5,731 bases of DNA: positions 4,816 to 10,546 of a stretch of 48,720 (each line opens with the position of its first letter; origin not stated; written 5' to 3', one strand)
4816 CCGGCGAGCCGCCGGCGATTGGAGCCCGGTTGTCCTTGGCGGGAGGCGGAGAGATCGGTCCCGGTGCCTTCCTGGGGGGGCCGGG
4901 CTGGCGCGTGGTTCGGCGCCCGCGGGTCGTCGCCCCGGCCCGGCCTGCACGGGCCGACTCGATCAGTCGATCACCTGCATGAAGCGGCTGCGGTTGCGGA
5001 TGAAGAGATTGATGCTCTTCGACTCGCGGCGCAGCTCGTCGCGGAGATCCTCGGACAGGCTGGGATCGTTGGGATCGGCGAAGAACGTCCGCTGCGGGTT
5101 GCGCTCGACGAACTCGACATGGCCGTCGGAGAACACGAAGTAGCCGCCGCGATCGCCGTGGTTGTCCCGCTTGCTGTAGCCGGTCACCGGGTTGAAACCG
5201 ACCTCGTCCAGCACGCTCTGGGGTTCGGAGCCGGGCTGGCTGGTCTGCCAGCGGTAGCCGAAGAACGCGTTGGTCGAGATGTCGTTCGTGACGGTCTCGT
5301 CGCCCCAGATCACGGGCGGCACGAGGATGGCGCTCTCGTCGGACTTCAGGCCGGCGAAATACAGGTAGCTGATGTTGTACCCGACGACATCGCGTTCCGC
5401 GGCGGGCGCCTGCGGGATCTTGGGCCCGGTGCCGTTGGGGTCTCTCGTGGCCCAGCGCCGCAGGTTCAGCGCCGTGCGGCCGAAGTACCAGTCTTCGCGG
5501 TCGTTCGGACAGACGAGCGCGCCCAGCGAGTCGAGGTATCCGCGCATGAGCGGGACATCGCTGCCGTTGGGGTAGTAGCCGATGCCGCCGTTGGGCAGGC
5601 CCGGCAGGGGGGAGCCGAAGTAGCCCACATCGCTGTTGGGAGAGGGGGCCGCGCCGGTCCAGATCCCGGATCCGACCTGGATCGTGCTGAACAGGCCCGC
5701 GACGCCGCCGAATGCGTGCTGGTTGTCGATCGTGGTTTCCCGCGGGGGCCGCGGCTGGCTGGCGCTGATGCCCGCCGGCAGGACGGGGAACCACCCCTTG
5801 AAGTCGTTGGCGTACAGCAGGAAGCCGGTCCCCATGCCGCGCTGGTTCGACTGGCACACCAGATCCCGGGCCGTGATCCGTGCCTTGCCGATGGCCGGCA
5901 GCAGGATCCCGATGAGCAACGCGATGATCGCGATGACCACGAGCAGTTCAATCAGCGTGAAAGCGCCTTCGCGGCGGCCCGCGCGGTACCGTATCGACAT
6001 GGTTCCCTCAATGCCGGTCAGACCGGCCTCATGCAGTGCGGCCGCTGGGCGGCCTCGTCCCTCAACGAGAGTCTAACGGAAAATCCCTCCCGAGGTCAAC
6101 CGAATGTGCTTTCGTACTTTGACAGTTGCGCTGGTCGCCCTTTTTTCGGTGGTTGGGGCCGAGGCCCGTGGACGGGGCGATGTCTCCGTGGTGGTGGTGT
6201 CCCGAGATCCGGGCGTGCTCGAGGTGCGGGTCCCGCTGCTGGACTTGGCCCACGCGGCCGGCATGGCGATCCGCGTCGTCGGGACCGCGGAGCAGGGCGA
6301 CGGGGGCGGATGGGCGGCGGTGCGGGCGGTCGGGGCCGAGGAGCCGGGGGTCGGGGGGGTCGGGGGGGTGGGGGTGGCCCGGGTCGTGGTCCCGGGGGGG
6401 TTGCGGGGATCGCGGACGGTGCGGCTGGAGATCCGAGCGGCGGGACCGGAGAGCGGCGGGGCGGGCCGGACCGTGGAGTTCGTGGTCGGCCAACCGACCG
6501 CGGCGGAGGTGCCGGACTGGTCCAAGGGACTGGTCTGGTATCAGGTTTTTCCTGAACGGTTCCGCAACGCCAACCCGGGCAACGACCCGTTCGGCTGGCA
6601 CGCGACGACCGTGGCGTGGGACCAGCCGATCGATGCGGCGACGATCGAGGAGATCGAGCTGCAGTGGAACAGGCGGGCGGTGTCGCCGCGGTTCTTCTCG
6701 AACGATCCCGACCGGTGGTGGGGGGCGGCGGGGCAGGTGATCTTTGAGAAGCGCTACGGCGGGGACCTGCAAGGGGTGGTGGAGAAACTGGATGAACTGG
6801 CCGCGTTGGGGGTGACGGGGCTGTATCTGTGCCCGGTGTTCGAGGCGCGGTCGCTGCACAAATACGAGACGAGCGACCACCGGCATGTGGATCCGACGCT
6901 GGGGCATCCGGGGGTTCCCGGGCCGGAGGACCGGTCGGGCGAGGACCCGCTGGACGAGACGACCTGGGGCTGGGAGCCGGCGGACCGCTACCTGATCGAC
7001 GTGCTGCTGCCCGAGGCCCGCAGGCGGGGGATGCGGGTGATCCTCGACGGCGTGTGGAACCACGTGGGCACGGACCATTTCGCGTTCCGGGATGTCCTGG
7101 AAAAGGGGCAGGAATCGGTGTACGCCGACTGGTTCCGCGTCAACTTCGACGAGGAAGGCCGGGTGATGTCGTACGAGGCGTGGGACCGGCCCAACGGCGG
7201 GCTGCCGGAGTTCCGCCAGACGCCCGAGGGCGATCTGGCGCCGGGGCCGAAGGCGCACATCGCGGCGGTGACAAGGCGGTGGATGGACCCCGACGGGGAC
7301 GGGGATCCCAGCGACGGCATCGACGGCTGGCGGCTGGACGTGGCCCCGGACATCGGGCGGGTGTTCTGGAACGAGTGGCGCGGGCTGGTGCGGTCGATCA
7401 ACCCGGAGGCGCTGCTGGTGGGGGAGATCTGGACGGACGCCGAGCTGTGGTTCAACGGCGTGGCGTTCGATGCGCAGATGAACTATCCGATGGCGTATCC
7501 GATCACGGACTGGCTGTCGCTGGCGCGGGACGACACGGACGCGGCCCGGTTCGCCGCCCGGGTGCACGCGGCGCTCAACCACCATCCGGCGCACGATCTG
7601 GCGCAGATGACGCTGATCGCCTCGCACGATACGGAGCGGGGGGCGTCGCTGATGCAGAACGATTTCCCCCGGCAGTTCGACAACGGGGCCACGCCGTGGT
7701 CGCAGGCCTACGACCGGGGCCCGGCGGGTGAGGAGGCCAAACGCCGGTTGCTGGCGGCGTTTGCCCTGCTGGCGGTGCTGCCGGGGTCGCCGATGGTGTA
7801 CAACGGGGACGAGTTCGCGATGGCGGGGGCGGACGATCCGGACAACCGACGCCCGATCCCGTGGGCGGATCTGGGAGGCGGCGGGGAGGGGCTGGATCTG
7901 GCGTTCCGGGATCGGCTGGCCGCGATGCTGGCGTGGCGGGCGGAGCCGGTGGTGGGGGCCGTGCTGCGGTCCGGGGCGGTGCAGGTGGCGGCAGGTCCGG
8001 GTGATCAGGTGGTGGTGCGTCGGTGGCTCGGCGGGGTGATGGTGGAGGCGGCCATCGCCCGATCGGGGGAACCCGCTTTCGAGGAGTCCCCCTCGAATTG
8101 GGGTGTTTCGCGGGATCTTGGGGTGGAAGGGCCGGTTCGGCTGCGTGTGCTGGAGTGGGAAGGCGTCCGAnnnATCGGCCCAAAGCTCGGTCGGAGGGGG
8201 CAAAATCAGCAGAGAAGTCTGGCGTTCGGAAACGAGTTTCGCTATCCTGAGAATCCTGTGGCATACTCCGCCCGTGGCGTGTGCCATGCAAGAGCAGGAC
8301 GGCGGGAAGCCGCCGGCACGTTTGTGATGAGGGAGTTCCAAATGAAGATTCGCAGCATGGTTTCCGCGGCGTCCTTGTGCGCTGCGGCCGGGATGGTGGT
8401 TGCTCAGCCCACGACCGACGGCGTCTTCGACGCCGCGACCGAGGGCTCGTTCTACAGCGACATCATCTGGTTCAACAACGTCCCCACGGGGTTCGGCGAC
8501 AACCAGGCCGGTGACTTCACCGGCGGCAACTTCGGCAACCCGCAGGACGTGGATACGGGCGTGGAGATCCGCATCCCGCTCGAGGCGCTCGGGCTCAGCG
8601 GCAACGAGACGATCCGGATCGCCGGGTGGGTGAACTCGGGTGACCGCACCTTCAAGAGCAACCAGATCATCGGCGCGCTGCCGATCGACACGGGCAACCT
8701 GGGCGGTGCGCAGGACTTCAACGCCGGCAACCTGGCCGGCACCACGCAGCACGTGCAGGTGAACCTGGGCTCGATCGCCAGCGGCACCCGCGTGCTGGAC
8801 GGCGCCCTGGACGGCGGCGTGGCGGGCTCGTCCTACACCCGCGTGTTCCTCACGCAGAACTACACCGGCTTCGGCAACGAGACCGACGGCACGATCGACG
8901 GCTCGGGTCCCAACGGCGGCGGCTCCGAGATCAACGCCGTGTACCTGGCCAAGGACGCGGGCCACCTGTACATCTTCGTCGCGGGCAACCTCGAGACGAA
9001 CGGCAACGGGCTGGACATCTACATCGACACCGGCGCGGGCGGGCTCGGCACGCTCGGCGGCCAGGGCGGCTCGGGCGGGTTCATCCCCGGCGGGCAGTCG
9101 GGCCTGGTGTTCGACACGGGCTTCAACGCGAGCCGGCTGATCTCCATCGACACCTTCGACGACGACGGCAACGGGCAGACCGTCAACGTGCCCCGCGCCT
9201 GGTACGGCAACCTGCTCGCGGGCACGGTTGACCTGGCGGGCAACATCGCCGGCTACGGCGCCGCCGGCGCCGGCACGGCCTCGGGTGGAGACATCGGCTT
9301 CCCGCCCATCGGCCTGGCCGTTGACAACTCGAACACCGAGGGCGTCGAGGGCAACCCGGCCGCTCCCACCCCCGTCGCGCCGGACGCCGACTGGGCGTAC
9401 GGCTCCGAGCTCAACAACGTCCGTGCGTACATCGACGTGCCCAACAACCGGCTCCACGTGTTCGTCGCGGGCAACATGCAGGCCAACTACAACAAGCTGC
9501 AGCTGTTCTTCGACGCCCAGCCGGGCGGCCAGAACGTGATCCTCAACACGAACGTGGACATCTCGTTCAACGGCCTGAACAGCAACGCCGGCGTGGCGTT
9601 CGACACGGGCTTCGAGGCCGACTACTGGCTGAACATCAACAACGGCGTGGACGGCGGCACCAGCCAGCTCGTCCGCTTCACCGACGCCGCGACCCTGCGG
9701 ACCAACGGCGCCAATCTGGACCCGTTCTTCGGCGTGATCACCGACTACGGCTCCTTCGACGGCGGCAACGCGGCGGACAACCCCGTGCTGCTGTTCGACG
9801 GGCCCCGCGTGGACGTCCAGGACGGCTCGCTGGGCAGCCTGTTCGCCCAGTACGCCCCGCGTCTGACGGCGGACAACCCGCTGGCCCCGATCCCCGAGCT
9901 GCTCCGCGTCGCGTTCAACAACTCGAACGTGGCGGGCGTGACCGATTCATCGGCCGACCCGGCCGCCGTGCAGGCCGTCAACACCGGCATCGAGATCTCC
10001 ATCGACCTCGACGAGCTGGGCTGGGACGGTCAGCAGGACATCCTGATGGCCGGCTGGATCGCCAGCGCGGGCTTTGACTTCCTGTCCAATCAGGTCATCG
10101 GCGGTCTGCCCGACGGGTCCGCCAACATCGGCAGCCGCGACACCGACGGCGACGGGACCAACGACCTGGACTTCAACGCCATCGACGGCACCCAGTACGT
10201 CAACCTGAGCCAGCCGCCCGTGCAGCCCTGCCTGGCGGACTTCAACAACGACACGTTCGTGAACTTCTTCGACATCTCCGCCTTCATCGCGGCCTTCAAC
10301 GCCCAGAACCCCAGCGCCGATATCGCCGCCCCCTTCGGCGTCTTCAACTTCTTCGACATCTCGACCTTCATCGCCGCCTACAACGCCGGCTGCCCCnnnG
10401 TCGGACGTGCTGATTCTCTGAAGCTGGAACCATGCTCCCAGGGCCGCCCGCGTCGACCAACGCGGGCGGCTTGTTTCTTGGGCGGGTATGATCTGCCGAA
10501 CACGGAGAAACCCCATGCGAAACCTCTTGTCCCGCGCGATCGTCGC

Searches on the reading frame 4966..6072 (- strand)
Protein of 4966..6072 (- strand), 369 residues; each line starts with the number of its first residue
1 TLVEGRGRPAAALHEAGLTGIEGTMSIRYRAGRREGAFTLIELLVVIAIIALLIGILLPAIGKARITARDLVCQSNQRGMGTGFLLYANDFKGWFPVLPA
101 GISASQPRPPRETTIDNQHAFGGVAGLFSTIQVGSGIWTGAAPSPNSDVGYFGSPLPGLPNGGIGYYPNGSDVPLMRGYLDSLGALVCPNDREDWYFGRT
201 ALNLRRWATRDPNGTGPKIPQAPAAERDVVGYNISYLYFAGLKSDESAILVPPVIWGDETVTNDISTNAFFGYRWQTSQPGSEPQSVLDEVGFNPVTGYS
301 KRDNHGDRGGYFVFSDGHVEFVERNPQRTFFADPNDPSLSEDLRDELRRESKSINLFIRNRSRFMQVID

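Call 15: search_protein_families(library=pfam, proteins=[window:4966-6072:-], max_evalue=0.001)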
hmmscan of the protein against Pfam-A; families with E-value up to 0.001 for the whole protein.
window:4966-6072:- (369 aa): 1 family
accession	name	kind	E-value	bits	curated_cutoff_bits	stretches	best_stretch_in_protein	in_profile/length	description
PF07963.17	N_methyl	-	1.1e-06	28.4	21.2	1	33-58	2-27/27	Prokaryotic N-terminal methylation motif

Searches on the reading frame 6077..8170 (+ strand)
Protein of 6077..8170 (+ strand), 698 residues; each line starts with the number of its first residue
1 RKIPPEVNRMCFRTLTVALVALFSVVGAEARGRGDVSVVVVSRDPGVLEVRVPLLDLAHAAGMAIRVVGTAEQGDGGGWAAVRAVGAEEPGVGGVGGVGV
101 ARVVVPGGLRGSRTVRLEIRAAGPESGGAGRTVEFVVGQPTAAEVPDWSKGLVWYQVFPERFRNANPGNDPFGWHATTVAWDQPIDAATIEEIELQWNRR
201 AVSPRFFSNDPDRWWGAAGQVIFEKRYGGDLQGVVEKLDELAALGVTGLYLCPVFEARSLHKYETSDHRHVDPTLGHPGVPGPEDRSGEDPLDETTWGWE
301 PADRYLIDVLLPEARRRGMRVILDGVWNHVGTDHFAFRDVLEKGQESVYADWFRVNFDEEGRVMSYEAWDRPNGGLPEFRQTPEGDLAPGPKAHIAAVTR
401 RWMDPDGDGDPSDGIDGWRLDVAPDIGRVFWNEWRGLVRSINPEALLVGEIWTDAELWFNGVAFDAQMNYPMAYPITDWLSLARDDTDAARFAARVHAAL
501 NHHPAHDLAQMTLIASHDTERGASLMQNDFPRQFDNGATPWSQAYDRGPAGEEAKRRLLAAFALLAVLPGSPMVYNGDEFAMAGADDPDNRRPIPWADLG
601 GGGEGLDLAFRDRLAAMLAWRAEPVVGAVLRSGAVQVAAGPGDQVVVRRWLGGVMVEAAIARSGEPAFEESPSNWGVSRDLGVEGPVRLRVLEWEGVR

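Call 15: search_protein_families(library=pfam, proteins=[window:6077-8170:+], max_evalue=0.001)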
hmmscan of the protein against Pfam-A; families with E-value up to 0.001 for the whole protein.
window:6077-8170:+ (698 aa): 1 family
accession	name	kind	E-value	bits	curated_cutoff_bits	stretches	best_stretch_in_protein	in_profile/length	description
PF00128.31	Alpha-amylase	-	3.9e-42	145.5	22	2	309-585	71-359/446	Alpha amylase, catalytic domain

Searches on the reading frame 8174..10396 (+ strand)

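Call 15: search_protein_families(library=pfam, proteins=[window:8174-10396:+], max_evalue=0.001)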
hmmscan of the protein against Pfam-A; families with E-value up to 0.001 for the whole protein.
window:8174-10396:+ (741 aa): 0 families

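Call 55: search_protein_families(library=ncbifam, proteins=[window:8174-10396:+], max_evalue=0.001)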
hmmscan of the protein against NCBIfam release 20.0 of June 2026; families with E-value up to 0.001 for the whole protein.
window:8174-10396:+ (741 aa): 1 family
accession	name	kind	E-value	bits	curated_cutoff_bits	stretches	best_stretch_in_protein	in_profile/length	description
NF041540.1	dockerin_GC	domain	3.3e-09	37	29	1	686-740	1-67/67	GC-type dockerin domain-anchored protein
